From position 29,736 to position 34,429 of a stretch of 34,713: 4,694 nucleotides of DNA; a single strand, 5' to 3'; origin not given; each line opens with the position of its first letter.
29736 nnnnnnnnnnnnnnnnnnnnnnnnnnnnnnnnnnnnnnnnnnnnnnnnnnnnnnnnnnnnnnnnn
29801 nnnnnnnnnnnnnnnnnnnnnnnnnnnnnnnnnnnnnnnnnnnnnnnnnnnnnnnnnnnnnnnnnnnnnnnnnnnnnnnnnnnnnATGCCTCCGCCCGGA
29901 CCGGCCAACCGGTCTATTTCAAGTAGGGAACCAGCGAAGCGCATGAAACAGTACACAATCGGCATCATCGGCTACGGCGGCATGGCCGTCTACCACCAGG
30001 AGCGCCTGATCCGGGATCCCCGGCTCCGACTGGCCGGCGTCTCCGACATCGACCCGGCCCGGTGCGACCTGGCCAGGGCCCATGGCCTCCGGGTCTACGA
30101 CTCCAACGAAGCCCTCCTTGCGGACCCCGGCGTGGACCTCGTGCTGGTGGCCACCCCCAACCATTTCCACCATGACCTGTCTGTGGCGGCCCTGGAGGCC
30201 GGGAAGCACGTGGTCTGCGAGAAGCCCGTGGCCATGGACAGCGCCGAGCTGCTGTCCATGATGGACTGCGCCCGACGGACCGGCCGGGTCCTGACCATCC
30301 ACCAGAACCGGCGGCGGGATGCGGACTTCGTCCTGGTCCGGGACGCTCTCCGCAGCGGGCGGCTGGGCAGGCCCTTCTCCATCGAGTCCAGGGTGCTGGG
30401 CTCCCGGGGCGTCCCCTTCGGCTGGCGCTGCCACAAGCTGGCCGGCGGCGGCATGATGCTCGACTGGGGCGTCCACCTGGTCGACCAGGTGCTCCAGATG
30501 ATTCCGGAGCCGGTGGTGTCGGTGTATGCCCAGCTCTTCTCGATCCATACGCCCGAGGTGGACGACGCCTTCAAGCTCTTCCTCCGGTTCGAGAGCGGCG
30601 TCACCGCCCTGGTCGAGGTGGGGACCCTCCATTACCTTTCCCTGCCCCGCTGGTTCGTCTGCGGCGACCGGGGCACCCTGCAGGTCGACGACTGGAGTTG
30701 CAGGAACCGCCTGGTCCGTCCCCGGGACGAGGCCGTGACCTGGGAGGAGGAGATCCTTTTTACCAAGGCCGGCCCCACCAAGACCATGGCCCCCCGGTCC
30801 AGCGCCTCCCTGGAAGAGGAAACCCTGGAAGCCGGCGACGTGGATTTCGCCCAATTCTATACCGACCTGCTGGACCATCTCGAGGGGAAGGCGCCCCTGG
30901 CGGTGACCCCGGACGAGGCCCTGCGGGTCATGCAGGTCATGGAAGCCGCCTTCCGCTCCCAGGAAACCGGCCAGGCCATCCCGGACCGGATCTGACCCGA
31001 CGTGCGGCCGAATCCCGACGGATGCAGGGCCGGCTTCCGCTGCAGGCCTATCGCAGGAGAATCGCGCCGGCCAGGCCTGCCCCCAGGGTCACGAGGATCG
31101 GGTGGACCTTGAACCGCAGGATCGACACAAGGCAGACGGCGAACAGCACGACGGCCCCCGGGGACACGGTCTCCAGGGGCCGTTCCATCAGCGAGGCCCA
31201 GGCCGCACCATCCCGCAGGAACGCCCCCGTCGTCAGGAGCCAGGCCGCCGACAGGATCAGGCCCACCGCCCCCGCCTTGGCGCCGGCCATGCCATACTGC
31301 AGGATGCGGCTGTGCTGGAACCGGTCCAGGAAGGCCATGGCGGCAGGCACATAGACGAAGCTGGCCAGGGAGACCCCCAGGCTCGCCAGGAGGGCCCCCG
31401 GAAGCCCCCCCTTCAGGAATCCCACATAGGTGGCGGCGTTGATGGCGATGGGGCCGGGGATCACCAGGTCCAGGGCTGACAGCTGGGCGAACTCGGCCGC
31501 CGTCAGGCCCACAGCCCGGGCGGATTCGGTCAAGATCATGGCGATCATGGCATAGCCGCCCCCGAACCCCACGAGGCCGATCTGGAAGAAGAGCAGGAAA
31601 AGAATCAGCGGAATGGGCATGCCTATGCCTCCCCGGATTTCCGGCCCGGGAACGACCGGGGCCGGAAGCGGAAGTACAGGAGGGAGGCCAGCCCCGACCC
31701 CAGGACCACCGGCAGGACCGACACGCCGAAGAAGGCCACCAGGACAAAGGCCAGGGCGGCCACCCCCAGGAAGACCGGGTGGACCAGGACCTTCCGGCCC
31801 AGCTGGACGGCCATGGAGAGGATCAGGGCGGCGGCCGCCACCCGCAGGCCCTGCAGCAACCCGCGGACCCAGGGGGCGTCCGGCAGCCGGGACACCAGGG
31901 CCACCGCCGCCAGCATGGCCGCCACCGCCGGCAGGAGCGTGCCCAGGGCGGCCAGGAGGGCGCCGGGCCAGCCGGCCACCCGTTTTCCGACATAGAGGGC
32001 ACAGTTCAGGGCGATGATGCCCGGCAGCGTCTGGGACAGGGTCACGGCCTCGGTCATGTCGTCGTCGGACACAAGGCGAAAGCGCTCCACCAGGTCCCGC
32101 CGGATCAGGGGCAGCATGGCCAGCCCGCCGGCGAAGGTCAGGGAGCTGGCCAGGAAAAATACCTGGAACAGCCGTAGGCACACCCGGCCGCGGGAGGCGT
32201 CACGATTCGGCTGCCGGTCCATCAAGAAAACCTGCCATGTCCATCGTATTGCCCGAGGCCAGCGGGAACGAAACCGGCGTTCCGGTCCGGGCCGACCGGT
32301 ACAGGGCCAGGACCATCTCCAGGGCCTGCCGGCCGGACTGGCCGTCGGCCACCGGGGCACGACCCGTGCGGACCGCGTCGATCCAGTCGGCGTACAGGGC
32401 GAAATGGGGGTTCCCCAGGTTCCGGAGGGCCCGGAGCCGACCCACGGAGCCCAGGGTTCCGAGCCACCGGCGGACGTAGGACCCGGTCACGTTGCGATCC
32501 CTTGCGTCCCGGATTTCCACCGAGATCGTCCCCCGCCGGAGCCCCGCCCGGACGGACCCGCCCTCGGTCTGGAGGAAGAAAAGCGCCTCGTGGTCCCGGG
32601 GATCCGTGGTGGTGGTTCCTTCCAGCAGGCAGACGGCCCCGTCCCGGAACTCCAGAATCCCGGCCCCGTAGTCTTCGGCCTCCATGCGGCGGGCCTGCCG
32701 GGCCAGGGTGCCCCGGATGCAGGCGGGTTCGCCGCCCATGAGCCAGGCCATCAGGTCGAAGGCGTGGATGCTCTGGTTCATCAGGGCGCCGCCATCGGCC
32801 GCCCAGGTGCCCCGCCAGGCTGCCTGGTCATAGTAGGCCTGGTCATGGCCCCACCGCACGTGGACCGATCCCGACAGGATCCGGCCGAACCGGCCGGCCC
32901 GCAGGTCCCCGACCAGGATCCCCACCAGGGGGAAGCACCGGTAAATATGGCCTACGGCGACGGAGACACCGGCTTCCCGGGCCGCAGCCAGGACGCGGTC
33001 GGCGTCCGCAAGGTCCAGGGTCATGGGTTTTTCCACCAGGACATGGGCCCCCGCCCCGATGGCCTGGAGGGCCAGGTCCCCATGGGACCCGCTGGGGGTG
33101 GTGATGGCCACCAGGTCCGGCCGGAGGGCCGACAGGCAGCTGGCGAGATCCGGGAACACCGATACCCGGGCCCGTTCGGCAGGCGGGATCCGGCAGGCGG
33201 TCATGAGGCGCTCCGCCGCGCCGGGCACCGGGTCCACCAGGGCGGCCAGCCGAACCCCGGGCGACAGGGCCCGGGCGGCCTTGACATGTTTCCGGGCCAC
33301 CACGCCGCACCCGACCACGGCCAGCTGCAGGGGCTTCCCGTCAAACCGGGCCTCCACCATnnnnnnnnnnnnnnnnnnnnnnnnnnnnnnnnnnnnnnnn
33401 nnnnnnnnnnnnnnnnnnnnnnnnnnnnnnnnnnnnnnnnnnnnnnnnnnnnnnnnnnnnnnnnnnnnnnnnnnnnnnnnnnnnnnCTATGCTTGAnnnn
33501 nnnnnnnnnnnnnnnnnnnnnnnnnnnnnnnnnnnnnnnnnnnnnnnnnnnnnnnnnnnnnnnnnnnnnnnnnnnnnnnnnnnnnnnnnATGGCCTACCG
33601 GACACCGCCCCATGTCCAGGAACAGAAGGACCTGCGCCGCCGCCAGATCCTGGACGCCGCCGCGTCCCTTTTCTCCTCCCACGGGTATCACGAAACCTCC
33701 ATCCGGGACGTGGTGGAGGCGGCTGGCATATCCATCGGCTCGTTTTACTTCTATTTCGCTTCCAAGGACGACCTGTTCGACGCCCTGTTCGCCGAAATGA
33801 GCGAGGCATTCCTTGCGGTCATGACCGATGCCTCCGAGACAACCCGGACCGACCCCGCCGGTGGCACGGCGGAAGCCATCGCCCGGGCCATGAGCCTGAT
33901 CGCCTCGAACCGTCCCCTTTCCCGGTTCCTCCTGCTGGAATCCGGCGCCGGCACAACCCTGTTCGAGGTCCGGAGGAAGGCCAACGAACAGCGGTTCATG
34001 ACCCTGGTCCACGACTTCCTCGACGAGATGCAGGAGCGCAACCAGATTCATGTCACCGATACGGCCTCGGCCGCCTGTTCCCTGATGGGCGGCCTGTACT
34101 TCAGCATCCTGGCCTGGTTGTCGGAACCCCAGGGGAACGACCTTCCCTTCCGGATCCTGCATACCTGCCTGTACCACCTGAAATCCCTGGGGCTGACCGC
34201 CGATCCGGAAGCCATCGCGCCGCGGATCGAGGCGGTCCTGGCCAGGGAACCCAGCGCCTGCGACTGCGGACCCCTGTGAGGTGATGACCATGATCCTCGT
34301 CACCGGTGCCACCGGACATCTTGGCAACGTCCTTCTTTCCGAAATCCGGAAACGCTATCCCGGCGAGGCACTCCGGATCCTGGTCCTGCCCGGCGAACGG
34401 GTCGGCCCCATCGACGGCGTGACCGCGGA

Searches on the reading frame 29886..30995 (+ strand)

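Call 9: search_protein_families(library=pfam, proteins=[window:29886-30995:+], max_evalue=0.00001)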
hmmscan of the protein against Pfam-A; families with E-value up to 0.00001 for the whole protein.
window:29886-30995:+ (369 aa): 3 families
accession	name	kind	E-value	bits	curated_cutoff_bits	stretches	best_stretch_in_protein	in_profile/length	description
PF01408.29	GFO_IDH_MocA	-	2e-27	96.7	24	1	25-138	3-118/120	Oxidoreductase family, NAD-binding Rossmann fold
PF22725.1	GFO_IDH_MocA_C3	-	1.3e-25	90.2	27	1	149-265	2-123/124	GFO/IDH/MocA C-terminal domain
PF02894.22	GFO_IDH_MocA_C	-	9.5e-19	68.5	22.9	1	152-364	1-215/218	Oxidoreductase family, C-terminal alpha/beta domain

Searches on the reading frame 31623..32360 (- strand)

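Call 9: search_protein_families(library=pfam, proteins=[window:31623-32360:-], max_evalue=0.00001)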
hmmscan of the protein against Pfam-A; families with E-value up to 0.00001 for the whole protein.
window:31623-32360:- (245 aa): 1 family
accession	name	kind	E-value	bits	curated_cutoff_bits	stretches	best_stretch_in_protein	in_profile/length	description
PF02417.20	Chromate_transp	-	2.7e-40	138.6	28.6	1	62-226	1-165/166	Chromate transporter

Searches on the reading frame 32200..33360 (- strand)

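Call 9: search_protein_families(library=pfam, proteins=[window:32200-33360:-], max_evalue=0.00001)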
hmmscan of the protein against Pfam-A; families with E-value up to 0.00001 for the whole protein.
window:32200-33360:- (386 aa): 3 families
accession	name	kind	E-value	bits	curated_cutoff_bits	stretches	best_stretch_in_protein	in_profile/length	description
PF01408.29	GFO_IDH_MocA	-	1.4e-26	93.9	24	1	12-138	2-120/120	Oxidoreductase family, NAD-binding Rossmann fold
PF02894.22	GFO_IDH_MocA_C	-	5.8e-23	82.3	22.9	1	153-364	4-217/218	Oxidoreductase family, C-terminal alpha/beta domain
PF22725.1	GFO_IDH_MocA_C3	-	2.5e-22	79.6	27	1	154-260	9-114/124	GFO/IDH/MocA C-terminal domain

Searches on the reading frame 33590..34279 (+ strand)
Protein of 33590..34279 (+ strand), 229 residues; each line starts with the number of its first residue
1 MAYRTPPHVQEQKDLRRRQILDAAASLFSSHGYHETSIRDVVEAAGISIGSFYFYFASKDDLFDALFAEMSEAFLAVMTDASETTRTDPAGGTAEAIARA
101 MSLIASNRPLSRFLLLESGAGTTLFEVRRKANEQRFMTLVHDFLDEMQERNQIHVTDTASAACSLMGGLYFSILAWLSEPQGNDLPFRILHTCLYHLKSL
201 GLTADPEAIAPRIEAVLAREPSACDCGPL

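Call 49: search_protein_families(library=pfam, proteins=[window:33590-34279:+], max_evalue=1)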
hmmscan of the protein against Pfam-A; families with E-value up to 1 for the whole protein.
window:33590-34279:+ (229 aa): 4 families
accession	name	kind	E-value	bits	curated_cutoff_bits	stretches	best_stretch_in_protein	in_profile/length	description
PF00440.29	TetR_N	-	1.8e-19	69.7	24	1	20-66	1-47/47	Bacterial regulatory proteins, tetR family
PF12096.13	DUF3572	-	0.012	16.3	25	1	94-146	4-55/84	Protein of unknown function (DUF3572)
PF18598.6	TetR_C_36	-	0.14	12.6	33.7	1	93-166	6-83/111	Tetracyclin repressor-like, C-terminal domain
PF13022.12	HTH_Tnp_1_2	-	0.22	12.1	27.9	1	15-77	8-66/122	Helix-turn-helix of insertion element transposase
